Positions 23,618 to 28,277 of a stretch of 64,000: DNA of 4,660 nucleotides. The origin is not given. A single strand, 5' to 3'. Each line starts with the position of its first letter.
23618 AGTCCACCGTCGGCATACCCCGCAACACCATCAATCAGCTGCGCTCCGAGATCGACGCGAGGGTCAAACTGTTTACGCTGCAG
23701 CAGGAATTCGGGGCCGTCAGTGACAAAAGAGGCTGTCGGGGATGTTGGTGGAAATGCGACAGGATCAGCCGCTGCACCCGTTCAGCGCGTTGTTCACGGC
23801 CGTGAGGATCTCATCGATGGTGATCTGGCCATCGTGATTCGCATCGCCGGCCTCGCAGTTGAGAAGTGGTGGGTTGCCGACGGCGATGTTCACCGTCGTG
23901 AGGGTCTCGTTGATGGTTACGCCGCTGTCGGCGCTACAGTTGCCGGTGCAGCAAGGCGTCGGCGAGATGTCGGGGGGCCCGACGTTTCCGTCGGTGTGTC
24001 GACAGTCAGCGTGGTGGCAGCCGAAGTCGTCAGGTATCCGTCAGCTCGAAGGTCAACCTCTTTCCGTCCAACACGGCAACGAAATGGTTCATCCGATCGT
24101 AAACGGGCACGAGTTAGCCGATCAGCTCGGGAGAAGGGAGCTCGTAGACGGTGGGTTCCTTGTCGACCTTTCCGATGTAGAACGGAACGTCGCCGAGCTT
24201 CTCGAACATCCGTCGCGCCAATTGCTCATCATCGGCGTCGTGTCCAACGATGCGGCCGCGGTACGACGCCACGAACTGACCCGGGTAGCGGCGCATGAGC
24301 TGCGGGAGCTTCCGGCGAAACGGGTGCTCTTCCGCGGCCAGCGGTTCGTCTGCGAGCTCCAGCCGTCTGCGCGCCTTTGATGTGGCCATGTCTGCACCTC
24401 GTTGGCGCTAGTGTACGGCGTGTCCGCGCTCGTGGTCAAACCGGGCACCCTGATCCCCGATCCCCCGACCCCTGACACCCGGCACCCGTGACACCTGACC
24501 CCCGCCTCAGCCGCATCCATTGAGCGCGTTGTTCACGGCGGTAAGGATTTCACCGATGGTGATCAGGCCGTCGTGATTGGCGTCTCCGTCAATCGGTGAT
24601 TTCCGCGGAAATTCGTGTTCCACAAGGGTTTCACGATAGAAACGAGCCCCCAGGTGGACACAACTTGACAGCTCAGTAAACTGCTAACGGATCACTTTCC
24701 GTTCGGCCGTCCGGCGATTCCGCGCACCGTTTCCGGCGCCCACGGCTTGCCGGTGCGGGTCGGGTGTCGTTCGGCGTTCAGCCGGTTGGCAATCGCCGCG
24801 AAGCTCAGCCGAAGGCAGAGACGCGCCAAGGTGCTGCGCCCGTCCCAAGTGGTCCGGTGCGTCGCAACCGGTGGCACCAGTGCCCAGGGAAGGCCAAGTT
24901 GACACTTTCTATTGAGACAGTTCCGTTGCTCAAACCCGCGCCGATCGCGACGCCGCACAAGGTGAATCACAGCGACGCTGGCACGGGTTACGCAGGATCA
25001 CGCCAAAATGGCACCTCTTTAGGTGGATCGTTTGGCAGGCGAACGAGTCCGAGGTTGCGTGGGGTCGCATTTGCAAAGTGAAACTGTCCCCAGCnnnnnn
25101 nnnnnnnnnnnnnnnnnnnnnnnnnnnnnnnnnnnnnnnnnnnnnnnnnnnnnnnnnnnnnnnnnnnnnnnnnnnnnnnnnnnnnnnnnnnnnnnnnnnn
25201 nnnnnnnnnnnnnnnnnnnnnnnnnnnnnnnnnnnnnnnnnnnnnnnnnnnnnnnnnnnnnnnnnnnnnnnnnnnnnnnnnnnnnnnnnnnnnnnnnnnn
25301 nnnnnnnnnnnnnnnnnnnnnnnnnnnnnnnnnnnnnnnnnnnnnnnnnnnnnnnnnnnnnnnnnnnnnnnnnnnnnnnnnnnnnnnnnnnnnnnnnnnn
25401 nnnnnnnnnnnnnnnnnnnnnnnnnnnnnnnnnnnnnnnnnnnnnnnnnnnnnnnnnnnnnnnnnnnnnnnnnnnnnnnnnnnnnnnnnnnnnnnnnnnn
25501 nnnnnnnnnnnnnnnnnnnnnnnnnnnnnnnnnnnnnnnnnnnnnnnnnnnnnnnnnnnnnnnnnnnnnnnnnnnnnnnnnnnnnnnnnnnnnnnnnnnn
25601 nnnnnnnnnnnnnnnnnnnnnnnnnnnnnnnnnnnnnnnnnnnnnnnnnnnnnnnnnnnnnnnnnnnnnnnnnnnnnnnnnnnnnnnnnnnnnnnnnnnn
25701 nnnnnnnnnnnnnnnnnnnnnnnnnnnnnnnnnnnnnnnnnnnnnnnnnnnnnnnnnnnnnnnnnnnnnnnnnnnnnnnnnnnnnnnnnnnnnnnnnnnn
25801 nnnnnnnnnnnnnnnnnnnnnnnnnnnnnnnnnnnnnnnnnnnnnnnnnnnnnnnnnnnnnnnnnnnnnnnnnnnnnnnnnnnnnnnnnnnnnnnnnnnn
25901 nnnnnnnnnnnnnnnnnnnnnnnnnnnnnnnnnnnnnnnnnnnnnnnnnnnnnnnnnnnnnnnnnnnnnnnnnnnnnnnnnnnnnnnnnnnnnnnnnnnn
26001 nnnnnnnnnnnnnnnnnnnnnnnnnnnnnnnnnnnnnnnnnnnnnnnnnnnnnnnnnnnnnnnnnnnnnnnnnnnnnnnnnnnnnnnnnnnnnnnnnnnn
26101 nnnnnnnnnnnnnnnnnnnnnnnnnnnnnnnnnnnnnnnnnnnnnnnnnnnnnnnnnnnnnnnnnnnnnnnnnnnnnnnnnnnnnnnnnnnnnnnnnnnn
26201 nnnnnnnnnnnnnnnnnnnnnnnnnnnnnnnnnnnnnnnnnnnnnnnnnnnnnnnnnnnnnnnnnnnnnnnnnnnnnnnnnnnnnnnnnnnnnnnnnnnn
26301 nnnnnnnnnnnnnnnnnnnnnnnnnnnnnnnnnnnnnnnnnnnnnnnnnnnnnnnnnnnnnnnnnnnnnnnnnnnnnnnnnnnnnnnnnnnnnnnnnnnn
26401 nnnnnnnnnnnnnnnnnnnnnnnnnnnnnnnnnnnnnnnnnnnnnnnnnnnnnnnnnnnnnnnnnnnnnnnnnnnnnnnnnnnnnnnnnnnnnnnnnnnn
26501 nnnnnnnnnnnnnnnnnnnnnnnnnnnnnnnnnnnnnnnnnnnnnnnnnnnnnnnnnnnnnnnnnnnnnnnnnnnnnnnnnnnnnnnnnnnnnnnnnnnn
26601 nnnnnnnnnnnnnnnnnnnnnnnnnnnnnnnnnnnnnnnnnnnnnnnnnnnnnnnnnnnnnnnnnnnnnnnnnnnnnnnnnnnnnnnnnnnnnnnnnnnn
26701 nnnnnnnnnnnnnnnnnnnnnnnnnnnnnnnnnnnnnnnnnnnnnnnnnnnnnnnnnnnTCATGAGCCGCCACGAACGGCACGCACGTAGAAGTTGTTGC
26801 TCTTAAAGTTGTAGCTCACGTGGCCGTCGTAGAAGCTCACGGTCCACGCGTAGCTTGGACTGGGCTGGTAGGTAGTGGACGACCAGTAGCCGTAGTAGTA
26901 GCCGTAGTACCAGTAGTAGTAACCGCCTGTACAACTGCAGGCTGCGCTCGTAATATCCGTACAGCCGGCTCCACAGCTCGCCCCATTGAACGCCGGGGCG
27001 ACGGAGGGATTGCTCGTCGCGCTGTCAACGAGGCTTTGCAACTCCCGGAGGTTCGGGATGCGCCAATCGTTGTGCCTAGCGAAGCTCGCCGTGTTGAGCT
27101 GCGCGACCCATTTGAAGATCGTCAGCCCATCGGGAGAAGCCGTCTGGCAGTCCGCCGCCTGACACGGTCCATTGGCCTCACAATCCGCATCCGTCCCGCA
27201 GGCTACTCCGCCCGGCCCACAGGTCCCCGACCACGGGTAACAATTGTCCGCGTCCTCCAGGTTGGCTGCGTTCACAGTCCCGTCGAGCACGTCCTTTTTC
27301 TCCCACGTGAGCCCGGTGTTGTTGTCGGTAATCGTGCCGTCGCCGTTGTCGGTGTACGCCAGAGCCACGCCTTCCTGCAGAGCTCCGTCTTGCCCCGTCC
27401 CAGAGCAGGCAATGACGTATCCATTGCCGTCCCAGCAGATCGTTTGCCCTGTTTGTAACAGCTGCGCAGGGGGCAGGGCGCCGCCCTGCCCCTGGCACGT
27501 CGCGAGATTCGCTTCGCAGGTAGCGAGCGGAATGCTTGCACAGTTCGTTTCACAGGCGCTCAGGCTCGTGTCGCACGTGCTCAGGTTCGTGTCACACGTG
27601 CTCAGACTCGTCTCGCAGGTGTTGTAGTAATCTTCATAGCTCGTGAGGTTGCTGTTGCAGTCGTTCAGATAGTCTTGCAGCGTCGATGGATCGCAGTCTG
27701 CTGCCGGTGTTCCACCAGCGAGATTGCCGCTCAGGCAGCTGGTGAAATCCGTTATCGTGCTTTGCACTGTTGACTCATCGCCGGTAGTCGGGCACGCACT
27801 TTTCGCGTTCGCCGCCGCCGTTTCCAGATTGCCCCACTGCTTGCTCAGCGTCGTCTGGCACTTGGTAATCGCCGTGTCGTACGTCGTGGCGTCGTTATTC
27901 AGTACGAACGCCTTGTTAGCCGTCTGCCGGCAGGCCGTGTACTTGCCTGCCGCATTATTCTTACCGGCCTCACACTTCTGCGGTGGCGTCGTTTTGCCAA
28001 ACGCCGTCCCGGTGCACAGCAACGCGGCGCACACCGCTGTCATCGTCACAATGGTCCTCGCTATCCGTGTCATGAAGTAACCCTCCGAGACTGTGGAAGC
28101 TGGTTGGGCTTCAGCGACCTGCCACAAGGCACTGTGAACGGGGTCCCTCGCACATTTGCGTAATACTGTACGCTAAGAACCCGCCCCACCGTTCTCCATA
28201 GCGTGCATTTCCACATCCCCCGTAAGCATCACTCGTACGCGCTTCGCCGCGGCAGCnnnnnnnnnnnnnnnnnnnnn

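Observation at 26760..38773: Operon-like array of a GH108 muramidase, two giant modular secreted proteins and a DUF1566 protein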

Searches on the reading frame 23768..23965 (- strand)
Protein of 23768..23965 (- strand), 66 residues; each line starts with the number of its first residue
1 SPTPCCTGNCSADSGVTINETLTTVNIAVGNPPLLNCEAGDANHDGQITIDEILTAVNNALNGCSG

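Call 90: search_protein_families(library=pfam, proteins=[window:23768-23965:-], max_evalue=0.01)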
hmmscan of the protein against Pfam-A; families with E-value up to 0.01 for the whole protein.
seq(66 aa): 2 families
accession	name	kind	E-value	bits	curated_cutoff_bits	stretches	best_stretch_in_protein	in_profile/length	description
PF00036.39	EF-hand_1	-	0.0049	16.8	25.4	1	41-58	10-27/29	EF hand domain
PF13202.12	EF-hand_5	-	0.0073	16.2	25.9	1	40-53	8-21/25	EF hand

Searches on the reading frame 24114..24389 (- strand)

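Call 12: search_protein_families(library=pfam, proteins=[window:24114-24389:-], max_evalue=0.001)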
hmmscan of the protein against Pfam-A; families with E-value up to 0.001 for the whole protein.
window:24114-24389:- (91 aa): 1 family
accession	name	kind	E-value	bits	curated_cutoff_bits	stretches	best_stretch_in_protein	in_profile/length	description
PF18929.5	DUF5678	-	0.00013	22.2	23.2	1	30-75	1-46/49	Family of unknown function (DUF5678)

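Call 59: search_protein_families(library=phrogs, proteins=[window:24114-24389:-], max_evalue=0.001)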
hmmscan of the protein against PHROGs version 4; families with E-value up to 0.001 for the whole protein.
window:24114-24389:- (91 aa): 0 families

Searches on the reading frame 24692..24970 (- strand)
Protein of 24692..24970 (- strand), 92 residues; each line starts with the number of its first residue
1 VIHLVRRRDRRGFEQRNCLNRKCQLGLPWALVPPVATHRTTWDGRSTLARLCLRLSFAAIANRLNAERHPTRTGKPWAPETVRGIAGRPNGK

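Call 12: search_protein_families(library=pfam, proteins=[window:24692-24970:-], max_evalue=0.001)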
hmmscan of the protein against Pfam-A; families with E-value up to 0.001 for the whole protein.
window:24692-24970:- (92 aa): 1 family
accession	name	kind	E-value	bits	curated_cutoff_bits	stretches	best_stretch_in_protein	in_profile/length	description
PF07508.19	Recombinase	-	6.9e-05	23.5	21.1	1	54-88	17-51/102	Recombinase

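Call 59: search_protein_families(library=phrogs, proteins=[window:24692-24970:-], max_evalue=0.001)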
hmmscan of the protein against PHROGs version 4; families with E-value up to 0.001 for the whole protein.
window:24692-24970:- (92 aa): 1 family
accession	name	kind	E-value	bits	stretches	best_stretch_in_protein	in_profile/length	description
phrog_95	-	integration and excision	5.8e-05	22.8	1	54-85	276-307/651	integrase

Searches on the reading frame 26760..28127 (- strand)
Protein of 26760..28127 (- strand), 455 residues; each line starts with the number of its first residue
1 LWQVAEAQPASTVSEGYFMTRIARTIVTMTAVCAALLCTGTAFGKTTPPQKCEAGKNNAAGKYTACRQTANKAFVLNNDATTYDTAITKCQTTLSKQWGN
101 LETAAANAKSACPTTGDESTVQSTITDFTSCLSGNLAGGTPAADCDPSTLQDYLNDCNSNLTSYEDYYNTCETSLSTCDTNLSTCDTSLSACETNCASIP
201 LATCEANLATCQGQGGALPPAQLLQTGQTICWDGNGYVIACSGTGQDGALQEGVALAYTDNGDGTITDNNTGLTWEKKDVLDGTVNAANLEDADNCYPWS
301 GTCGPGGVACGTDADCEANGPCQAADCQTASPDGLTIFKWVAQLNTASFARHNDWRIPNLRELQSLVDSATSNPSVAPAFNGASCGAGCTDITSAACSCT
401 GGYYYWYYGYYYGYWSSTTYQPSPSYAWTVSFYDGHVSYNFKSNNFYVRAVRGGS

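Call 3: search_protein_families(library=pfam, proteins=[window:26760-28127:-], max_evalue=0.01)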
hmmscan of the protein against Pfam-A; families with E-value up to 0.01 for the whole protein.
window:26760-28127:- (455 aa): 1 family
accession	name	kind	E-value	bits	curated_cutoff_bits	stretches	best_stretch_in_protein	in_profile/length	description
PF07603.17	Lcl_C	-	1.9e-27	96.3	34.9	1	264-452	1-117/117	Lcl C-terminal domain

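Call 4: search_protein_families(library=ncbifam, proteins=[window:26760-28127:-], max_evalue=0.01)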
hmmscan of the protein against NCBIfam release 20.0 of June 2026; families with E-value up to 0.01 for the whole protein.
window:26760-28127:- (455 aa): 0 families

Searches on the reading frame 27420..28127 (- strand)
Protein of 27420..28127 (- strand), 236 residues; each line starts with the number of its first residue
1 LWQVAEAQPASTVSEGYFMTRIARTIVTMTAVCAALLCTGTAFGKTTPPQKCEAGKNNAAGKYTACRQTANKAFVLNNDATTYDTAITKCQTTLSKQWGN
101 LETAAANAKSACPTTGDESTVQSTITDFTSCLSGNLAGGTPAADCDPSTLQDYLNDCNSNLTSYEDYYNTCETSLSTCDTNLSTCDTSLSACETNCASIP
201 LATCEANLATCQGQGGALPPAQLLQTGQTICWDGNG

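Call 10: search_protein_families(library=pfam, proteins=[window:27420-28127:-], max_evalue=10)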
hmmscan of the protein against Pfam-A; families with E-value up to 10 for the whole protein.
seq(236 aa): 2 families
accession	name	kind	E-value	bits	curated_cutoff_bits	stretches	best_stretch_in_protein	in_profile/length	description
PF22566.2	UBA_8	-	0.06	13.5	26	1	145-162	16-33/46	UBA-like domain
PF10152.14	CCDC53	-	0.31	11.9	24.6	1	167-202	15-49/147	Subunit CCDC53 of WASH complex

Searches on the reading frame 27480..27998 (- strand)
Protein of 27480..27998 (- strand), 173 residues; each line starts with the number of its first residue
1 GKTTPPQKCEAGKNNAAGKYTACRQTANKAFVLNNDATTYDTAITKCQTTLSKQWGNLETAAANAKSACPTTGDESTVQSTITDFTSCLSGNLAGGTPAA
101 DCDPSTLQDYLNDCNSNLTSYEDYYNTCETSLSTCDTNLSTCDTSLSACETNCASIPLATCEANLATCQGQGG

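Call 27: find_homologous_proteins(query=window:27480-27998:-, max_evalue=0.01)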
Query seq(173 aa) (173 aa): 1 proteins with E <= 0.01 among 31 candidates.
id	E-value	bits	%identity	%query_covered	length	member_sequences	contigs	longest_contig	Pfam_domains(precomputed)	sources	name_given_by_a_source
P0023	8.1e-17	80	40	95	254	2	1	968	-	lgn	-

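Call 45: find_homologous_proteins(query=A3, max_evalue=0.01)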
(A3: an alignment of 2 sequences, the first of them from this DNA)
Query A3 (2 sequences) (153 aa, profile of the alignment): 30 proteins with E <= 0.01 among 1068 candidates.
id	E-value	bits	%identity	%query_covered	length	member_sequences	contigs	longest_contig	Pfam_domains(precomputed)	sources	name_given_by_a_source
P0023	1.5e-71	258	40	95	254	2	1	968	-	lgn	-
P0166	7.0e-42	161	40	95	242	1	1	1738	-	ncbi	-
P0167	3.9e-37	146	37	88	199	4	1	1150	-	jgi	jgi:hypothetical protein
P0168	1.4e-33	134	40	95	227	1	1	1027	-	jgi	jgi:hypothetical protein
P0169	3.3e-31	127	33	79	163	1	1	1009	-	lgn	-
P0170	7.5e-31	125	51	44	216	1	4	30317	-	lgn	-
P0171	3.7e-29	120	49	45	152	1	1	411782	-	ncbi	-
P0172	4.8e-29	119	39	61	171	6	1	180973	-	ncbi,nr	ncbi:MAG: hypothetical protein OZ922_09255, partial [Myxococcales bacterium]|nr:hypothetical protein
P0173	5.0e-29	119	38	94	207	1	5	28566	-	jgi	-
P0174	3.6e-28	117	41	59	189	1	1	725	-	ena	-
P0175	7.1e-27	112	52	42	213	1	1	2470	-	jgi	jgi:hypothetical protein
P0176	8.7e-27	112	51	44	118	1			-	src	-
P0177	9.7e-26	109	46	44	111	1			-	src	-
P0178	2.8e-25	107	40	60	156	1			-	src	-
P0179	5.4e-25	106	47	36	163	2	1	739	-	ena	-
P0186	5.0e-20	90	33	95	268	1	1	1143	-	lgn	-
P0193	2.1e-8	52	44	12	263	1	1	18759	PF07603.18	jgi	jgi:hypothetical protein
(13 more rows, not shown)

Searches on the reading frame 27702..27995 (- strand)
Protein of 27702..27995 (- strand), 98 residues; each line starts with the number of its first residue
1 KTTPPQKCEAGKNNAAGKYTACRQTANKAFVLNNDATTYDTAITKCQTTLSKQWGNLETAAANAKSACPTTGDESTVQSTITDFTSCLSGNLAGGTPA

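Call 73: predict_structure(alignment_id=A4)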
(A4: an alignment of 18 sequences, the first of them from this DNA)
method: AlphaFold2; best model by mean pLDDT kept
length: 98 residues; sequences in the alignment: 18
mean_pLDDT: 92.6   pTM: 0.82
mean pLDDT of the five models: 92.6, 91.7, 90.8, 82.7, 79.2
residues with pLDDT >= 90: 76; 70-90: 21; 50-70: 1; < 50: 0
segments of 3 or more residues with pLDDT < 50: none
pLDDT, mean of each block of 10 residues (from residue 1): 90 97 96 96 98 95 89 90 92 81
secondary structure, 60 per line:
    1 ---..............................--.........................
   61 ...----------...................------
elements in order: H4-33 H36-63 H74-92
